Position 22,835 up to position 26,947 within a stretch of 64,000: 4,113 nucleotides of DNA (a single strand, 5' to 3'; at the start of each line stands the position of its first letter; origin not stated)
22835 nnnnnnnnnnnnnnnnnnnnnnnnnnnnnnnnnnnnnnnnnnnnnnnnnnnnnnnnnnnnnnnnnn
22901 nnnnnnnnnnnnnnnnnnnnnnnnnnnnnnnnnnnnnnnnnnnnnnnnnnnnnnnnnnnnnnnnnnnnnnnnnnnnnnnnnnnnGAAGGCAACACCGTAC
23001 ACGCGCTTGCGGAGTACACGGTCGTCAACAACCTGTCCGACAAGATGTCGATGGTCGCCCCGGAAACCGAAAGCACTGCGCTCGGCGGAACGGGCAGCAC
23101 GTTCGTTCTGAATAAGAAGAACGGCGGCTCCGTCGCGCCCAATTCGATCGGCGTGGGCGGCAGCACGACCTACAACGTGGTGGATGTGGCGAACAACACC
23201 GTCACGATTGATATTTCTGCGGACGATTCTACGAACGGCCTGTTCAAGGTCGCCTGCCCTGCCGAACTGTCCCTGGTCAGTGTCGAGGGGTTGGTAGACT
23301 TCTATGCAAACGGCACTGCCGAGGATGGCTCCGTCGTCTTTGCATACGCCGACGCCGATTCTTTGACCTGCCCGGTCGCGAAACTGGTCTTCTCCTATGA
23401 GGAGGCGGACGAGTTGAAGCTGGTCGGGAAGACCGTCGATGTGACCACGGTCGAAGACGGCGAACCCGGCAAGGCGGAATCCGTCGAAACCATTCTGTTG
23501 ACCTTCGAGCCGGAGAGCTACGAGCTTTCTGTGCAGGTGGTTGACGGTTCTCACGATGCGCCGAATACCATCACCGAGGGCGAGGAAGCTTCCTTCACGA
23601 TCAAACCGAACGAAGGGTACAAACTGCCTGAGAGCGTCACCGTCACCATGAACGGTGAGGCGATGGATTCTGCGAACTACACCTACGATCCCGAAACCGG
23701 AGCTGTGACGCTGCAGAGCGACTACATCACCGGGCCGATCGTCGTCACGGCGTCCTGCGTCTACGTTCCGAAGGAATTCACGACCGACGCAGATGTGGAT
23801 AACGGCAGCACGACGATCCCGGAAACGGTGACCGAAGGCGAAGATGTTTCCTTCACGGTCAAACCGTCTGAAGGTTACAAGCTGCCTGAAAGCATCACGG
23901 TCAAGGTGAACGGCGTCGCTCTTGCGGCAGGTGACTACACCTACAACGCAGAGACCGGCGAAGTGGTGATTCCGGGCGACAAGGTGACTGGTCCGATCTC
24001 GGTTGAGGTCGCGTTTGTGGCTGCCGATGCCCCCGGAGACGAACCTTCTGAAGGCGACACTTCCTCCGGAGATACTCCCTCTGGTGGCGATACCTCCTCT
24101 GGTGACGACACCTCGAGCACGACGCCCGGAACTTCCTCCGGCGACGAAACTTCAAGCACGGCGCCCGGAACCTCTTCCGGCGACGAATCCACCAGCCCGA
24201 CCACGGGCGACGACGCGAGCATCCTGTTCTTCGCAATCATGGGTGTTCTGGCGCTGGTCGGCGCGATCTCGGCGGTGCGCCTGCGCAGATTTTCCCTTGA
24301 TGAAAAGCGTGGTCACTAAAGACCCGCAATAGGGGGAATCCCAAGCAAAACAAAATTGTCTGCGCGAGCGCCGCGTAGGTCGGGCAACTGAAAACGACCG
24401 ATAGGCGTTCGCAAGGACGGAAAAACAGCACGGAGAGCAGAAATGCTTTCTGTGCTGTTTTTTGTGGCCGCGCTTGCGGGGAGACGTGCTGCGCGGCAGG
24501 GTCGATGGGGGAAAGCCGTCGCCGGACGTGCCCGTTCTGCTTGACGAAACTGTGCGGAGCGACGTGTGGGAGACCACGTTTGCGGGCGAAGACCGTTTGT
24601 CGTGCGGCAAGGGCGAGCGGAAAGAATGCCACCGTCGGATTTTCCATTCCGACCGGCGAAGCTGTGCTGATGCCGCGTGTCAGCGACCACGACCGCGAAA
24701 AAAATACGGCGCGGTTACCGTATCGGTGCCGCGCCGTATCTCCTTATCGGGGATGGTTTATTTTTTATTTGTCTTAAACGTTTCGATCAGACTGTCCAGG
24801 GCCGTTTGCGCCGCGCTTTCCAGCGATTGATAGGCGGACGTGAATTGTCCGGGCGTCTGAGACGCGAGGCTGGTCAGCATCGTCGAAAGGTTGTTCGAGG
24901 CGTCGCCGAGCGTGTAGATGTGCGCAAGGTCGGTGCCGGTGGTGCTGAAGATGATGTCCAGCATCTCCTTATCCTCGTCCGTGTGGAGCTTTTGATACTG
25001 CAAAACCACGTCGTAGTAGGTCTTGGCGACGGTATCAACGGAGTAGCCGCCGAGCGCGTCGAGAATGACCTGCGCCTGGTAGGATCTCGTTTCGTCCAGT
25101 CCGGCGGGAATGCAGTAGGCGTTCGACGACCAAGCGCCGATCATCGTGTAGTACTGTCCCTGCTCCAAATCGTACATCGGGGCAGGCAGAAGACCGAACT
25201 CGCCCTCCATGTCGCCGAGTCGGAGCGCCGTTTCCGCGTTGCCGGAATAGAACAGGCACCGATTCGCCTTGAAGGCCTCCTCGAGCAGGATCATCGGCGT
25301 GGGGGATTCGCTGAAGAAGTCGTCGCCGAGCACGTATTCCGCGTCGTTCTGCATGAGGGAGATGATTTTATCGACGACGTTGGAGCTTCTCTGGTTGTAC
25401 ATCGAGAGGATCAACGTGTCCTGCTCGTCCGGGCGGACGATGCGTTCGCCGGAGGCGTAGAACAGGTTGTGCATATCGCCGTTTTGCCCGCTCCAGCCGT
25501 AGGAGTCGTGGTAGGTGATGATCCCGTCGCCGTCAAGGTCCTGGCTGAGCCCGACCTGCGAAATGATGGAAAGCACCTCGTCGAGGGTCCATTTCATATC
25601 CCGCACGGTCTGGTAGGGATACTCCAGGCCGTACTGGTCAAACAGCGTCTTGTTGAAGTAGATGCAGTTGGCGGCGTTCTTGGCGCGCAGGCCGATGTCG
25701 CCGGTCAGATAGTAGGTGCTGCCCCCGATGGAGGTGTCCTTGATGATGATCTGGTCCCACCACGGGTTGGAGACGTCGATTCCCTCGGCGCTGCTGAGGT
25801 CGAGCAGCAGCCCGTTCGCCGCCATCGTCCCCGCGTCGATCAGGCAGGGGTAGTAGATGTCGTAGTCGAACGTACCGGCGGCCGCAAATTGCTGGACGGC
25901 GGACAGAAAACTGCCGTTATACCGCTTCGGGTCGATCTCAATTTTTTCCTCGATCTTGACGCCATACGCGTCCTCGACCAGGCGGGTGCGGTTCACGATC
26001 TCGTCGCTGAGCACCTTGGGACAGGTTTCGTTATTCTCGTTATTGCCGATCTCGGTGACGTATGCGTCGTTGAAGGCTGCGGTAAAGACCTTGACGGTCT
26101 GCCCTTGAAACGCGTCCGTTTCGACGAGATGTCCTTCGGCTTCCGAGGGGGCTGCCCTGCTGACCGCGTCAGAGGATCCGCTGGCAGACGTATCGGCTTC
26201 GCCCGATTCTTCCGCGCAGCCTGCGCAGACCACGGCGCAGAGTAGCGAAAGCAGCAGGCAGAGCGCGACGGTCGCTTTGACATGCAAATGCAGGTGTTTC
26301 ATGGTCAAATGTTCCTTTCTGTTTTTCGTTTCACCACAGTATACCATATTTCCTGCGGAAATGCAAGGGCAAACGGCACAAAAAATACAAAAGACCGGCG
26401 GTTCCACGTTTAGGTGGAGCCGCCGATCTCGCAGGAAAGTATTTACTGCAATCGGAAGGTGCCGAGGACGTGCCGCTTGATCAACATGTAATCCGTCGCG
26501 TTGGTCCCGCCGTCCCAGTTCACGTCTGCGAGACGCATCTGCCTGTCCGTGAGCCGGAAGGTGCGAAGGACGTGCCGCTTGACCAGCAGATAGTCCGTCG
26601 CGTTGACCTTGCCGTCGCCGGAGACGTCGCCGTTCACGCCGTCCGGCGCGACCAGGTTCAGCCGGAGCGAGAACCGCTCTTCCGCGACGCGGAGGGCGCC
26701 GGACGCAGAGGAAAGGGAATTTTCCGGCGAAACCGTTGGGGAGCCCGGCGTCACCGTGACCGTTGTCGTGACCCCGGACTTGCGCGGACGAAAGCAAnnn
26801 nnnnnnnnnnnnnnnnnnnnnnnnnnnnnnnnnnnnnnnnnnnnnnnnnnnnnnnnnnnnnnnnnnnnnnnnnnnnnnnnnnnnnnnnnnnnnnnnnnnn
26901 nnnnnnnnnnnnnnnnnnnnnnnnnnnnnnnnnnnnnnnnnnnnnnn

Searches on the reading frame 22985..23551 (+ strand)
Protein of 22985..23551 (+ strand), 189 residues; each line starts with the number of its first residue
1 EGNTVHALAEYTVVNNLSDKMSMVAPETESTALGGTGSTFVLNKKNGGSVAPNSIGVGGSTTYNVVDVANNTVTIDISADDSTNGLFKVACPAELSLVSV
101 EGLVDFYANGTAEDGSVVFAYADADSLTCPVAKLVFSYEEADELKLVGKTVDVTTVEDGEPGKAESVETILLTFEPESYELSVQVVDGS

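Call 13: search_solved_structures(query=window:22985-23551:+, max_evalue=10, show_alignments=3)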
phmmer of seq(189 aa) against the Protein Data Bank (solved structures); distinct sequences matched with E-value up to 10: 3.
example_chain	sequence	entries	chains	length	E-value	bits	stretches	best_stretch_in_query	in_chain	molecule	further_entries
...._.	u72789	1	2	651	0.28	14.4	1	64-153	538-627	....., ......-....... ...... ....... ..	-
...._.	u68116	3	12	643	0.28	14.4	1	64-152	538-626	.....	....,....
28yn_A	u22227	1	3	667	0.29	14.3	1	64-152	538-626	Type VI secretion system spike protein VgrG1a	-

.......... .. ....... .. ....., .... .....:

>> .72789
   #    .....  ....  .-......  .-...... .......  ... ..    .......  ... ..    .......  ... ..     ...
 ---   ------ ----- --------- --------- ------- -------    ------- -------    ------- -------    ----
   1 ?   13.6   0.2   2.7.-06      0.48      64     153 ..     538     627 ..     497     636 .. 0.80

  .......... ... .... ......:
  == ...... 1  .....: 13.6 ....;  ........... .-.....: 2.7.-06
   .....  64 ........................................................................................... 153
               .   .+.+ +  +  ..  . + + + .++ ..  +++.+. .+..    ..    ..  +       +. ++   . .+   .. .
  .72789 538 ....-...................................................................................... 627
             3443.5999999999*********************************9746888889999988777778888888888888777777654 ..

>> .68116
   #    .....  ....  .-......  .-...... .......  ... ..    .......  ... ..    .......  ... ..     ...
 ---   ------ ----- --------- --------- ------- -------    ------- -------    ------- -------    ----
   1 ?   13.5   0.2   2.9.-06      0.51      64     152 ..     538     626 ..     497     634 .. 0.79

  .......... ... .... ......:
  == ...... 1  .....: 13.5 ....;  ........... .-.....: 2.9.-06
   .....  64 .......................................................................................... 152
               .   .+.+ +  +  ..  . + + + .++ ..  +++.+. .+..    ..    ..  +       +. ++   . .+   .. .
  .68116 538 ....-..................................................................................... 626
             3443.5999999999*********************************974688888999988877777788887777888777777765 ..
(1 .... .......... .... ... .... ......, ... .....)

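Call 33: search_protein_representatives(protein=window:23084-23539:+)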
Query: 152 residues. Proteins with E-value up to 0.001 (for the whole library): 26; up to 1e-10: 4; up to 1e-30: 1. The best 26 are listed.
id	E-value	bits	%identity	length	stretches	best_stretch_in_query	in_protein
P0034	1.1e-88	310.9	100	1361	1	1-152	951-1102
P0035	5.3e-15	72.1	42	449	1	21-130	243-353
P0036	1.5e-11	60.9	44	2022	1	19-144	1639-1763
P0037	2.2e-11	60.4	47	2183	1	31-131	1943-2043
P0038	2.9e-10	56.8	39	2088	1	16-133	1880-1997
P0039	1.9e-09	54.1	39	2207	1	20-139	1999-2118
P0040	1.6e-08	51.1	42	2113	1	31-150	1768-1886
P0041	1.6e-07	47.8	39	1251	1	30-131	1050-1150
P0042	9.6e-07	45.4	39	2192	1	25-113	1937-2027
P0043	2.5e-06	44.0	39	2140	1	26-135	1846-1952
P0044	1.6e-05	41.4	37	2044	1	32-130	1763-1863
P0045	3.2e-05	40.4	35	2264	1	32-113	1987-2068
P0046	5.7e-05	39.6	38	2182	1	9-143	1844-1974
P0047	8.0e-05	39.1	40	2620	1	39-136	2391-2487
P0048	1.6e-04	38.1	32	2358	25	57-108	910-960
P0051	2.5e-04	37.5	33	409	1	35-131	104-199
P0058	8.6e-04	35.8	41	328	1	36-150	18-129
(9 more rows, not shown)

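Call 41: search_protein_families(library=pfam, proteins=[P0036, P0037, P0038, P0040, P0035, P0051, P0058], max_evalue=0.001)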
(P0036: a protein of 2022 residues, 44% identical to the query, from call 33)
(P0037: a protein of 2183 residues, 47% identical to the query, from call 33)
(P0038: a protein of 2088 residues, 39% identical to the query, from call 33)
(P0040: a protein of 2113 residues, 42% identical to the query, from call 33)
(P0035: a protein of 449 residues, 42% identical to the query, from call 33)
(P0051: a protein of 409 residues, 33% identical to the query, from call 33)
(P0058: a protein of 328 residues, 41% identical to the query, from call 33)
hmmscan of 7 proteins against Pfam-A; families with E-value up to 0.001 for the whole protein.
P0036 (2022 aa): 5 families
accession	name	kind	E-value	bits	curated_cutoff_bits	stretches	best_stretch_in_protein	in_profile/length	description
PF00082.27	Peptidase_S8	-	6.9e-37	127.8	21.8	1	202-692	2-273/288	Subtilase family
PF06280.18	fn3_5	-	1.2e-08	36.1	27.6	1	852-922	41-105/112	Fn3-like domain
PF00404.24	Dockerin_1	-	1.5e-06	28.7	22.9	1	814-864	2-52/57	Dockerin type I domain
PF02225.27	PA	-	4.7e-06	27.1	23.9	1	491-568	14-95/95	PA domain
PF02368.24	Big_2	-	1.1e-05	25.8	22.8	1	1233-1297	5-70/79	Bacterial Ig-like domain (group 2)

P0037 (2183 aa): 4 families
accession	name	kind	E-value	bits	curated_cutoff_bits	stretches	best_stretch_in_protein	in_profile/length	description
PF00082.27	Peptidase_S8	-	1.2e-40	140.1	21.8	1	197-689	1-276/288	Subtilase family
PF02225.27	PA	-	6.9e-16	58.6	23.9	1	488-559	15-93/95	PA domain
PF02368.24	Big_2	-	1.8e-14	53.9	22.8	1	1517-1585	2-70/79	Bacterial Ig-like domain (group 2)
PF00404.24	Dockerin_1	-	1.5e-06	28.7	22.9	1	829-878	3-52/57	Dockerin type I domain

P0038 (2088 aa): 4 families
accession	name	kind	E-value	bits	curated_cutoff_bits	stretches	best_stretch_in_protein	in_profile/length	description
PF00082.27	Peptidase_S8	-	2.4e-43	148.9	21.8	1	197-700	1-286/288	Subtilase family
PF02368.24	Big_2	-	1.9e-13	50.6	22.8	1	1475-1543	2-70/79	Bacterial Ig-like domain (group 2)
PF02225.27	PA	-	8.2e-11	42.3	23.9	1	486-555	17-93/95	PA domain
PF00404.24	Dockerin_1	-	6.2e-05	23.6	22.9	1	1166-1217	1-52/57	Dockerin type I domain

P0040 (2113 aa): 8 families
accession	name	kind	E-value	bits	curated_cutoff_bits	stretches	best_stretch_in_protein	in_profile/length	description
PF00082.27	Peptidase_S8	-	1e-40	140.3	21.8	1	217-742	1-276/288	Subtilase family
PF02368.24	Big_2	-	1.7e-17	63.6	22.8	2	1272-1347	2-79/79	Bacterial Ig-like domain (group 2)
PF07550.17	Shr-like_HID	-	1.3e-07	32.4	22.3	0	1898-1950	5-60/82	Heme-binding protein Shr-like, Hb-interacting domain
PF21461.3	HL_N-beta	-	1e-06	28.9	27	0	1298-1342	6-49/57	Hyaluronate lyase, N-terminal beta-sheet domain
PF02225.27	PA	-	5.6e-06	26.8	23.9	1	534-592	24-88/95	PA domain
PF00404.24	Dockerin_1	-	0.00043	20.8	22.9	0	868-922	2-56/57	Dockerin type I domain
PF22359.2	Big-like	-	0.00074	20.2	27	0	1308-1339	5-37/48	Bacterial Ig-like domain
PF23486.1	Ig_TMEM132_5th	-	0.00074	20.1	28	0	1310-1356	90-137/137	TMEM132 fifth domain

P0035 (449 aa): 0 families

P0051 (409 aa): 1 family
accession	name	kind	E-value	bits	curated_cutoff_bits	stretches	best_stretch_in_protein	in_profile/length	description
PF00395.25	SLH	-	4.5e-34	116.6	20.8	3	287-330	1-44/44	S-layer homology domain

P0058 (328 aa): 2 families
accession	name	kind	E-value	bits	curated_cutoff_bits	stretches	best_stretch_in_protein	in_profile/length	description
PF00395.25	SLH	-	2.8e-20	72.5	20.8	2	207-248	2-43/44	S-layer homology domain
PF00963.24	Cohesin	-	9.6e-05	23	24.1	1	17-105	11-116/139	Cohesin domain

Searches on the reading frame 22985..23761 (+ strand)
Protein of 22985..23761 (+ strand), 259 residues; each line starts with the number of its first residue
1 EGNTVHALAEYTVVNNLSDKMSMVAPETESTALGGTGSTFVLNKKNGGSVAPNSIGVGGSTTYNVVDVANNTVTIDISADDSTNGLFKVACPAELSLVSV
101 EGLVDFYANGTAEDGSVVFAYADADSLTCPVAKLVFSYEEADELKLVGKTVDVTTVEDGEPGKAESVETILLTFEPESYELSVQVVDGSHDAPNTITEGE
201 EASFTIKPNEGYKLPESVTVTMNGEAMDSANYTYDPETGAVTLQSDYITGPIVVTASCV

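Call 20: find_homologous_proteins(query=window:22985-23761:+, max_evalue=0.001)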
Query seq(259 aa): 933 candidates shared short words with the query, none scored E <= 0.001.

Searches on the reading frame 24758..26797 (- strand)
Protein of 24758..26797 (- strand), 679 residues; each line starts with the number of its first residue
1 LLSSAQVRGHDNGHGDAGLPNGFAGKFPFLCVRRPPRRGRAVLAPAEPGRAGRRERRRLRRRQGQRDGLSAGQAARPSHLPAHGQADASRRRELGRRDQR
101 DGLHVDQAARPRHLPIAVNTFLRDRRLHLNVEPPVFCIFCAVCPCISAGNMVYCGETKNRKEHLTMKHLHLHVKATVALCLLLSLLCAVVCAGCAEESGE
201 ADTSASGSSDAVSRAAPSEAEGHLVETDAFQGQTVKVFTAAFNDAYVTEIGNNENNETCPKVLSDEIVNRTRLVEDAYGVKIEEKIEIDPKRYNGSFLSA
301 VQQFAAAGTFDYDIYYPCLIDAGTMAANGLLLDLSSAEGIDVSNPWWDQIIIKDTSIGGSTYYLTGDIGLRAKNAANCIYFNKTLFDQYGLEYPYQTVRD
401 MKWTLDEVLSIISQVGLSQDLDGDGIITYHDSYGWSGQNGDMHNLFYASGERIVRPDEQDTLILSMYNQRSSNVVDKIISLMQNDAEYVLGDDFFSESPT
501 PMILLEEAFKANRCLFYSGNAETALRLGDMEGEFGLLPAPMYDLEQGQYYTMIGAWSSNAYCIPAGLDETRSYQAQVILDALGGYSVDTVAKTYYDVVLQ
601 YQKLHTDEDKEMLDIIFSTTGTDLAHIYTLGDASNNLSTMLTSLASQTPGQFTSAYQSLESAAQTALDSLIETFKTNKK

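Call 10: search_protein_families(library=pfam, proteins=[window:24758-26797:-], max_evalue=0.01)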
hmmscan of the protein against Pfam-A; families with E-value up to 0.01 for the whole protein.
window:24758-26797:- (679 aa): 1 family
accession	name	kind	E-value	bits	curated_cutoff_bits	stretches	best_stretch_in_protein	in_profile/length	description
PF01547.30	SBP_bac_1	-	0.0066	16.9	26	0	287-422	27-148/307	Bacterial extracellular solute-binding protein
